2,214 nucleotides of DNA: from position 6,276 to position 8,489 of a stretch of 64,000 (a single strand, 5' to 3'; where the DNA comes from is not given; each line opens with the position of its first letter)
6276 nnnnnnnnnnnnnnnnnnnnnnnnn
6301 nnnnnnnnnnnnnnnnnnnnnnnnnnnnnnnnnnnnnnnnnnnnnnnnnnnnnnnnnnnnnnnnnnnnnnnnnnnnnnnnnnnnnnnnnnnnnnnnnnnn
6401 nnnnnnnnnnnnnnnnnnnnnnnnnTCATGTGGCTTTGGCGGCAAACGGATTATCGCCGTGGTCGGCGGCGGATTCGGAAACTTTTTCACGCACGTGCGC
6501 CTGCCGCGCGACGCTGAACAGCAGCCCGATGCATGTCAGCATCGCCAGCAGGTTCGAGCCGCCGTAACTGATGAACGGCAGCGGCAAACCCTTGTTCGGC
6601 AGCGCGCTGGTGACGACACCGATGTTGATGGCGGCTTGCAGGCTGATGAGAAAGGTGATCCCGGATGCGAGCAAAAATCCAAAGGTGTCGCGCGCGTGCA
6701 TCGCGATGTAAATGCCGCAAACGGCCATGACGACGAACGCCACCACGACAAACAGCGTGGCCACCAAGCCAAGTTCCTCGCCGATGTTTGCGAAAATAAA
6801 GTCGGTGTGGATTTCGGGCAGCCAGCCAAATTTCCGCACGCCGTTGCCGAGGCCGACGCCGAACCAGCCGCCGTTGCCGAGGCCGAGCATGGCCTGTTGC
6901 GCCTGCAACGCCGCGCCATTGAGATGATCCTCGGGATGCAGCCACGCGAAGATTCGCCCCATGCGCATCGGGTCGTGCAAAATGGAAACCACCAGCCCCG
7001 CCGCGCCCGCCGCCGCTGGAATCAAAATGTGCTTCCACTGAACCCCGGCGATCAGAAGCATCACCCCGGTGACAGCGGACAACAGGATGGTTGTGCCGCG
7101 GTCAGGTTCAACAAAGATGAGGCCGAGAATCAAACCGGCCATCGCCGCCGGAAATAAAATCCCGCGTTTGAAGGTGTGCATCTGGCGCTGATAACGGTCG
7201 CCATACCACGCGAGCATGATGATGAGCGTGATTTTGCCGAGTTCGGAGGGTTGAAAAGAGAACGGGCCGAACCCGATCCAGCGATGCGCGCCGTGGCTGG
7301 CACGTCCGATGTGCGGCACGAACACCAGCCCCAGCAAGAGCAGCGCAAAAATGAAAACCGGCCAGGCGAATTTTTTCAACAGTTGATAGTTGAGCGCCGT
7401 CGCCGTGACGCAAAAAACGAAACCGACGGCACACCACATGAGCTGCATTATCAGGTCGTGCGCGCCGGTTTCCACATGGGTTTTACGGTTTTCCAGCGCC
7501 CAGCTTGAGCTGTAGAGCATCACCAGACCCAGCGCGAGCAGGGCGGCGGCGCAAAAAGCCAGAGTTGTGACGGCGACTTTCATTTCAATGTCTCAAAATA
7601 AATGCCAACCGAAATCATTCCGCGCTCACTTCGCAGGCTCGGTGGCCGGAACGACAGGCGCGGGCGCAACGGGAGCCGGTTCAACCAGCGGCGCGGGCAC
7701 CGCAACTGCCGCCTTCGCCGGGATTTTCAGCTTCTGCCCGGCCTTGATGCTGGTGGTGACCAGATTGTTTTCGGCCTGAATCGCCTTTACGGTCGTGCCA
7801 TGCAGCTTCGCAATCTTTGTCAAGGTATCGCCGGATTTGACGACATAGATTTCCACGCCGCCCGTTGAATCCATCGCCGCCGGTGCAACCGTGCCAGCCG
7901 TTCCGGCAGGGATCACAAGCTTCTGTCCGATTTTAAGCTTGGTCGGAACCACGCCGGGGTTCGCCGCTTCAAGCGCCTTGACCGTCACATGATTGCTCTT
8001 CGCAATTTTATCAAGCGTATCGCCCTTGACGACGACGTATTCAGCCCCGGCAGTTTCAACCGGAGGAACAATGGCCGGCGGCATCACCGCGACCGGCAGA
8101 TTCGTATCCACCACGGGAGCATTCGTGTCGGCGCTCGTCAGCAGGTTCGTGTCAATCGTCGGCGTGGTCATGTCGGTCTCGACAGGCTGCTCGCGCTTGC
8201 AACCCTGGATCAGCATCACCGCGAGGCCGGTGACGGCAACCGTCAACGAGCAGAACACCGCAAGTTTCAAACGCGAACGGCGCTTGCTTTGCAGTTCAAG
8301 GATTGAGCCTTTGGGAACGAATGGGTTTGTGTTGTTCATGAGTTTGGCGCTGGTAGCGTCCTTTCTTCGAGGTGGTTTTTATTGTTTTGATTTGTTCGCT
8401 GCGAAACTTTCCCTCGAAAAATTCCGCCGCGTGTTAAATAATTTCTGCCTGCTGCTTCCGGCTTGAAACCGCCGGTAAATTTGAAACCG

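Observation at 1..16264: dcw cluster lacks murE, murD and murC. Their slots are taken by a SIMPL-like protein, a small ORF plus a LysM protein, and nothing.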

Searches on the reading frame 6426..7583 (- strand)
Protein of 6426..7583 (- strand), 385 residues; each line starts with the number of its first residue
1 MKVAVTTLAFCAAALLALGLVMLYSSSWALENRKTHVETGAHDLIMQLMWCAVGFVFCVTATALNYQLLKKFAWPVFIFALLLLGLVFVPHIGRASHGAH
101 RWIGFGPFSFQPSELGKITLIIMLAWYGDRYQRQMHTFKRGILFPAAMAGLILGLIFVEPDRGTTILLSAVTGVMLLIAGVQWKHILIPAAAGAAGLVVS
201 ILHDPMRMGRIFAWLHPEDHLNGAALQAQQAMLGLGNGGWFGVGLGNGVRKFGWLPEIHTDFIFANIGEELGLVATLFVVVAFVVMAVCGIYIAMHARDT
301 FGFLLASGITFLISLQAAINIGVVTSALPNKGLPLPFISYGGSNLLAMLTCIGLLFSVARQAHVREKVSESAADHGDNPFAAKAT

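Call 6: search_protein_families(library=pfam, proteins=[window:6426-7583:-])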
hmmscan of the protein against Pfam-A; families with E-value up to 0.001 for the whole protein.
window:6426-7583:- (385 aa): 1 family
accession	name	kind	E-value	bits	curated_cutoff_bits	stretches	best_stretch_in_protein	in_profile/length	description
PF01098.24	FTSW_RODA_SPOVE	-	3.9e-95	319.3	26.4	1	9-362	5-354/356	Cell cycle protein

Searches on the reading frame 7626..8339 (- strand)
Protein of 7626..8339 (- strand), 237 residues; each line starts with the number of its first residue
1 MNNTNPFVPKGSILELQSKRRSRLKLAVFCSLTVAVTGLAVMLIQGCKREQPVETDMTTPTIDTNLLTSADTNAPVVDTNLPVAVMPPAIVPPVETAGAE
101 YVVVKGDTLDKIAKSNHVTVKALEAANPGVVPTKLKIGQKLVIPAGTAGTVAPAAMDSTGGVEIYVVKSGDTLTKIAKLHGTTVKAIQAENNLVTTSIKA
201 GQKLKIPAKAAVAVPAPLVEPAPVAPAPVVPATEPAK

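Call 3: search_protein_families(library=pfam, proteins=[window:7626-8339:-])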
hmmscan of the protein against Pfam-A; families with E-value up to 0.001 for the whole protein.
window:7626-8339:- (237 aa): 5 families
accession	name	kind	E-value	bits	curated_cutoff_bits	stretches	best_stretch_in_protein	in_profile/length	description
PF01476.26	LysM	-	4e-32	110.3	20.9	2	165-207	1-43/43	LysM domain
PF23472.1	LysM2_CERK1_LYK3_4_5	-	2.6e-11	43.7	27.4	2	165-207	8-54/56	LYK3/4/5 LysM2 domain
PF23473.1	LysM3_LYK4_5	-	1.6e-06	28.6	29.3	0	165-198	5-38/48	LYK4/5 LysM3 domain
PF23446.1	LysM1_NFP_LYK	-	8.3e-06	27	36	0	171-209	16-56/60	NFP/LYK LysM1 domain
PF23457.1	LysM2_NFP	-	1.9e-05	25.1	36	1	101-144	8-54/56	NFP LysM2 domain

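Call 7: search_protein_families(library=ncbifam, proteins=[window:7626-8339:-], max_evalue=0.01)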
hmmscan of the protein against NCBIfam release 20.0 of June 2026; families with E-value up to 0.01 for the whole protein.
window:7626-8339:- (237 aa): 16 families
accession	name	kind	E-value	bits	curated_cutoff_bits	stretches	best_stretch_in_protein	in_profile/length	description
NF041208.1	celldiv_DipM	equivalog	6.9e-17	61.8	740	2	154-230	177-251/419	cell division endopeptidase DipM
NF050804.1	CellDivDipMCaul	equivalog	2.4e-16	59.7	900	2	164-209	360-406/634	cell division endopeptidase DipM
NF004974.0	PRK06347.1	equivalog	2.6e-15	56.4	701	1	95-206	476-591/592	1,4-beta-N-acetylmuramoylhydrolase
NF008050.0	PRK10783.1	equivalog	1.4e-14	53.3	508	2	162-211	343-392/457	murein transglycosylase D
NF040883.1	amid_act_ActS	equivalog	2.7e-13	49.8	375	2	159-210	30-83/242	amidase activator ActS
TIGR02899.1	spore_safA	subfamily_domain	5.9e-12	45.3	67.85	2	103-145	1-44/44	SafA/ExsA family spore coat assembly protein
NF010723.1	PRK14125.1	equivalog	1.5e-11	44.1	60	1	162-209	32-87/87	cell division suppressor protein YneA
NF052398.1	Agg_Promo_Fact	equivalog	3.7e-10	40.3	170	1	162-213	28-80/202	aggregation-promoting factor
NF010495.0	PRK13914.1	equivalog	3.1e-09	36.3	647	1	147-210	11-75/481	invasion associated endopeptidase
NF042931.1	SAG1386_EF1546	equivalog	3.7e-09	36.8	80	1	157-206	104-157/158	SAG1386/EF1546 family surface-associated protein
NF008399.0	PRK11198.1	equivalog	5.6e-08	33.3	134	1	162-209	95-148/149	peptidoglycan-binding protein LysM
TIGR02907.1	spore_VI_D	equivalog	6.1e-07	29.3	169.85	1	163-207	300-344/344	stage VI sporulation protein D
NF008123.1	PRK10871.1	equivalog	7e-07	29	311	0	163-211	105-154/365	murein hydrolase activator NlpD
NF008652.0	PRK11649.1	equivalog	0.00036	19.4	341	0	24-143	21-141/439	murein DD-endopeptidase MepM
NF012230.0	LWXIA_domain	equivalog_domain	0.00078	19.5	33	0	100-119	4-23/74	LWXIA domain-containing protein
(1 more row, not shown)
